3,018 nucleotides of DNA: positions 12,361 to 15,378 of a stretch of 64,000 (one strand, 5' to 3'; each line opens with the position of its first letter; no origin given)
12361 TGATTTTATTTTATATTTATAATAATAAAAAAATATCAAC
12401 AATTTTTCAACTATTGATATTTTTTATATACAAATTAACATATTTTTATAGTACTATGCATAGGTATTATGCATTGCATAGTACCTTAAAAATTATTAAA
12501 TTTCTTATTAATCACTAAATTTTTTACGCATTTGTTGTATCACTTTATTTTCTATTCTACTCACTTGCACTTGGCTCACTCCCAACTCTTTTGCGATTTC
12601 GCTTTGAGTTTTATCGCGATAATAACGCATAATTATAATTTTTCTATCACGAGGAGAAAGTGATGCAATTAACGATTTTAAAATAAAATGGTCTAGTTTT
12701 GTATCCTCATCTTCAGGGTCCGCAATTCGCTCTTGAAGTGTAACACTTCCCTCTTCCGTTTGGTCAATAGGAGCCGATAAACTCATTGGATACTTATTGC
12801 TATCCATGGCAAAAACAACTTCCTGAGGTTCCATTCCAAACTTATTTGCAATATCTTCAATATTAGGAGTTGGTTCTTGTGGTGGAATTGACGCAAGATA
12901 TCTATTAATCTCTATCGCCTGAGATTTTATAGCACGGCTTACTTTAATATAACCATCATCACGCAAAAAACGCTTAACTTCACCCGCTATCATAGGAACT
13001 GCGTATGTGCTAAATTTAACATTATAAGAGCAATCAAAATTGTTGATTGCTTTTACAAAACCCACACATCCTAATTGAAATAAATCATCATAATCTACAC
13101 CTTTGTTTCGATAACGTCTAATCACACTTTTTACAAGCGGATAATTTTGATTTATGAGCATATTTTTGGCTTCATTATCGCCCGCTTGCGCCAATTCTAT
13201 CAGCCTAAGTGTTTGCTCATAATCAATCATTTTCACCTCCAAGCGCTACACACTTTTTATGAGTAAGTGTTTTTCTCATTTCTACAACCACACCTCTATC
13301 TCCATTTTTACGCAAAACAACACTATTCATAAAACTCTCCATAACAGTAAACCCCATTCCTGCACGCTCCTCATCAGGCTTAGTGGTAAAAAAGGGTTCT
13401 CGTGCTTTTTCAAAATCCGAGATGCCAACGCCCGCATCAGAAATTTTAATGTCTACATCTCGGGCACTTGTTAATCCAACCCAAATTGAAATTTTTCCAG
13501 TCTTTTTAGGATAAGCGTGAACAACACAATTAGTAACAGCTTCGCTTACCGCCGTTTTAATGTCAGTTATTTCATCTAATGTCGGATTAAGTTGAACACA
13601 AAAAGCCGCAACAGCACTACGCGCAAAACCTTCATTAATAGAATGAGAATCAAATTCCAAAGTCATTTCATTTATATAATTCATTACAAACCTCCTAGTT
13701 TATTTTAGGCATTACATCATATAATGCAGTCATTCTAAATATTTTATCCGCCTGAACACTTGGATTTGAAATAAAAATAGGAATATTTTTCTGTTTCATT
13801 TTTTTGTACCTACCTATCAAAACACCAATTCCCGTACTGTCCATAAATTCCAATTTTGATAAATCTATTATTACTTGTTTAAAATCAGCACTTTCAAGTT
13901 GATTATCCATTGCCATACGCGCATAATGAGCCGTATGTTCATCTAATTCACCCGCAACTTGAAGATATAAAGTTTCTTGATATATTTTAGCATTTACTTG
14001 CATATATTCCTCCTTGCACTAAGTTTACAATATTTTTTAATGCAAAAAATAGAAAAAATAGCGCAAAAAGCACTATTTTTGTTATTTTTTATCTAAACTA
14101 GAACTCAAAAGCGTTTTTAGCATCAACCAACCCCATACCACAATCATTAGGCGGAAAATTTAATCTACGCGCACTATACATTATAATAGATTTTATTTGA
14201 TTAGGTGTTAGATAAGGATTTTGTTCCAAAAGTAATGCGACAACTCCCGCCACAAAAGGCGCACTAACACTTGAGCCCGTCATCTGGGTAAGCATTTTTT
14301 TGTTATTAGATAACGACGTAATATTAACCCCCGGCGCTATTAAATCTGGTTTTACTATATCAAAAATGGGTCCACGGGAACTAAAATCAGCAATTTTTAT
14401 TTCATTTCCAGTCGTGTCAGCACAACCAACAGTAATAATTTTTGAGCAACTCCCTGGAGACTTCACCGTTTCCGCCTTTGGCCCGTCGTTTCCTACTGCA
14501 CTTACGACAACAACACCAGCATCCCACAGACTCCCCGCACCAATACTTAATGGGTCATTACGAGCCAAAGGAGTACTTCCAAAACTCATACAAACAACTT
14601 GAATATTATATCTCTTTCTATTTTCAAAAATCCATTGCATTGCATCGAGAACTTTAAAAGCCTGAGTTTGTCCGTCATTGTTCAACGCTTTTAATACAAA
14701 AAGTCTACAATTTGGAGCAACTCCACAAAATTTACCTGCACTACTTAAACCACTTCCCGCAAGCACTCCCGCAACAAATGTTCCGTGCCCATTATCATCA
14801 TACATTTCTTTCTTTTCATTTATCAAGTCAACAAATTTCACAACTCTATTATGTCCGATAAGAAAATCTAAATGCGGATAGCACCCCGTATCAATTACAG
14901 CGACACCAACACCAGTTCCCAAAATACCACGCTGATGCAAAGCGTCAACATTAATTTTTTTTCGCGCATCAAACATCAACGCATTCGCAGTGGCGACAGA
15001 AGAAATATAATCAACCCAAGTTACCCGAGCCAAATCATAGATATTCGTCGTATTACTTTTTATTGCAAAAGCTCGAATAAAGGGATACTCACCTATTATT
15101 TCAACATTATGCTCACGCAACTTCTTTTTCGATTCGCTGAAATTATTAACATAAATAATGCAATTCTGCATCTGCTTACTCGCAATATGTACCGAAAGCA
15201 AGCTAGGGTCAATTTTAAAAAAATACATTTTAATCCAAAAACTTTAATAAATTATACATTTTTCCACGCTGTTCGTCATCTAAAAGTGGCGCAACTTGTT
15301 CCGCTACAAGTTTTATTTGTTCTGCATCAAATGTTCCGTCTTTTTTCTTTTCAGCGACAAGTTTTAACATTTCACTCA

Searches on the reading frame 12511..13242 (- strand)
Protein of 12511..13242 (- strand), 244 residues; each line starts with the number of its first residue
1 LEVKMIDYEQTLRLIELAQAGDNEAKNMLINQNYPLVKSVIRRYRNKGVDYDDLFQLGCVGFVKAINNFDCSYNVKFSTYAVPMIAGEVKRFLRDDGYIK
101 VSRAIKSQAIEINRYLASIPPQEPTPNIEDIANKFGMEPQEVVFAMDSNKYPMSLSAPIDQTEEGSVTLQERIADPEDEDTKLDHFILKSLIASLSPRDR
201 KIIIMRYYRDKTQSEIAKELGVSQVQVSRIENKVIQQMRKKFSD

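Call 71: search_protein_families(library=ncbifam, proteins=[window:12511-13242:-], max_evalue=0.00001)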
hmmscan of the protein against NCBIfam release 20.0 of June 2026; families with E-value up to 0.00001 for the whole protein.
window:12511-13242:- (244 aa): 55 families (the best 25 are shown)
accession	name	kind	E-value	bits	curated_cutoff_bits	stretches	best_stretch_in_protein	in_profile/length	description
NF004052.0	PRK05572.1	subfamily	3.5e-86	288.8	311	1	4-242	12-250/252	SigF/SigG family RNA polymerase sporulation sigma factor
TIGR02885.1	spore_sigF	equivalog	4.5e-82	275.3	321.45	1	14-241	1-230/231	RNA polymerase sporulation sigma factor SigF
TIGR02980.1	SigBFG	subfamily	5.1e-72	242.3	234.35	1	23-241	2-225/227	SigB/SigF/SigG family RNA polymerase sigma factor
NF006071.0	PRK08215.1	equivalog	1.5e-68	231.2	372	1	5-241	18-256/258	RNA polymerase sporulation sigma factor SigG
TIGR02850.1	spore_sigG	equivalog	1.9e-63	214.3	457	1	10-241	20-253/254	RNA polymerase sporulation sigma factor SigG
NF005514.0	PRK07122.1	subfamily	8.6e-41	139.8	372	1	19-241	35-262/264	RNA polymerase sigma factor SigF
NF005644.0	PRK07408.1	subfamily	4.6e-38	131.3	261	1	10-241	12-252/258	RNA polymerase sigma factor SigF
TIGR02941.1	Sigma_B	equivalog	5e-38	131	315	1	9-240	13-251/255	RNA polymerase sigma factor SigB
TIGR02937.1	sigma70-ECF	superfamily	4.9e-36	123.8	42.9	1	24-241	1-164/165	sigma-70 family RNA polymerase sigma factor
NF004471.0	PRK05803.1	subfamily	5.4e-32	110.9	252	2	12-96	38-122/235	RNA polymerase sporulation sigma factor SigK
TIGR02393.1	RpoD_Cterm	equivalog_domain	6.3e-30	104.5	354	1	25-241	1-227/238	RNA polymerase sigma factor RpoD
TIGR02846.1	spore_sigmaK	equivalog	7.6e-29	100.9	298.65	2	13-96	37-120/227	RNA polymerase sporulation sigma factor SigK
TIGR02997.1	Sig70-cyanoRpoD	subfamily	3e-28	98.9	384.5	1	20-239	71-298/298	RNA polymerase sigma factor, RpoD/SigA family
TIGR02479.1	FliA_WhiG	subfamily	4.4e-28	98.5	189.6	1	30-242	2-223/224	FliA/WhiG family RNA polymerase sigma factor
NF006158.0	PRK08301.1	equivalog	1.7e-27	96.4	339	2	10-101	45-136/241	RNA polymerase sporulation sigma factor SigE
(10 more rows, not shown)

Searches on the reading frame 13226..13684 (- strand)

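Call 71: search_protein_families(library=ncbifam, proteins=[window:13226-13684:-], max_evalue=0.00001)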
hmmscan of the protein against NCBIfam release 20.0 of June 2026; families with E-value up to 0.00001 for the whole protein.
window:13226-13684:- (153 aa): 5 families
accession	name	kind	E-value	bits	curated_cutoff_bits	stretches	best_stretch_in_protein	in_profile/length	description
TIGR01925.2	spIIAB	equivalog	3.7e-52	175.9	135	1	5-140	1-136/137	anti-sigma F factor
NF003144.0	PRK04069.1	equivalog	5.3e-19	68.2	145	1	19-144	20-147/161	anti-sigma B factor RsbW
TIGR01924.1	rsbW_low_gc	equivalog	2.1e-16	59.8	155.05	1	18-144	19-147/159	anti-sigma B factor RsbW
NF008468.0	PRK11360.1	equivalog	2.4e-07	29.5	646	1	26-117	487-581/616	two-component system sensor histidine kinase AtoS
NF041045.1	RsbA_anti_sig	subfamily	1.7e-06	27.5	210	1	21-136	194-300/303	anti-sigma factor RsbA family regulatory protein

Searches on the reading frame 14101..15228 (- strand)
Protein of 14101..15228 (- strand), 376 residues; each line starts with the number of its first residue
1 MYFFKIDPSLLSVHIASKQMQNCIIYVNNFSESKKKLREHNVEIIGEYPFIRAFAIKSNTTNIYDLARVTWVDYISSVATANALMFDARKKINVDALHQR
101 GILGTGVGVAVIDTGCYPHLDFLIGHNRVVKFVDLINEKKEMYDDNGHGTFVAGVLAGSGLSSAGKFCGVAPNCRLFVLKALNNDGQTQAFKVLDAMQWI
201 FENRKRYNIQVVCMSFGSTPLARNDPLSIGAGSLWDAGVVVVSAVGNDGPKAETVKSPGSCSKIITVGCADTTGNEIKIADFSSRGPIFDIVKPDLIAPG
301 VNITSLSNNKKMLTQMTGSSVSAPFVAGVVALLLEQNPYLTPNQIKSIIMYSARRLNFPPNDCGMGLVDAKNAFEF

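Call 71: search_protein_families(library=ncbifam, proteins=[window:14101-15228:-], max_evalue=0.00001)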
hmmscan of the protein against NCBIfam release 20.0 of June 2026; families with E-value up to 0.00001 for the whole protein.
window:14101-15228:- (376 aa): 7 families
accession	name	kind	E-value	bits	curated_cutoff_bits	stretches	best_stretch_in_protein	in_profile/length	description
TIGR03921.1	T7SS_mycosin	equivalog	7e-39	133.9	278.75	1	96-373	5-284/353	type VII secretion-associated serine protease mycosin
NF040809.1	germ_prot_CspBA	exception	5.5e-25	87.2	1250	2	254-372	395-520/1099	bifunctional germination protease/germinant receptor pseudoprotease CspBA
NF033595.1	denti_PrtP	equivalog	3.4e-18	65.6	300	1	237-355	365-480/606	dentilisin complex serine proteinase subunit PrtP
NF040808.2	CspC_non_triad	exception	9e-17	60.7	675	1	252-351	418-523/556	bile acid germinant receptor pseudoprotease CspC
NF049966.1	QH_SP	equivalog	1.3e-12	47.5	165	1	109-353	2-211/219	subtilisin-like serine protease QhpE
TIGR03895.1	protease_PatA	subfamily_domain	7.4e-11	41.5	421.05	1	148-354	1-201/606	PatA/PatG family cyanobactin maturation protease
NF040553.1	SGO_0316_fam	subfamily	1.4e-10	39.5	1400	0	278-349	652-727/1486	SGO_0316/SGO_0317 family LPXTG-anchored serine peptidase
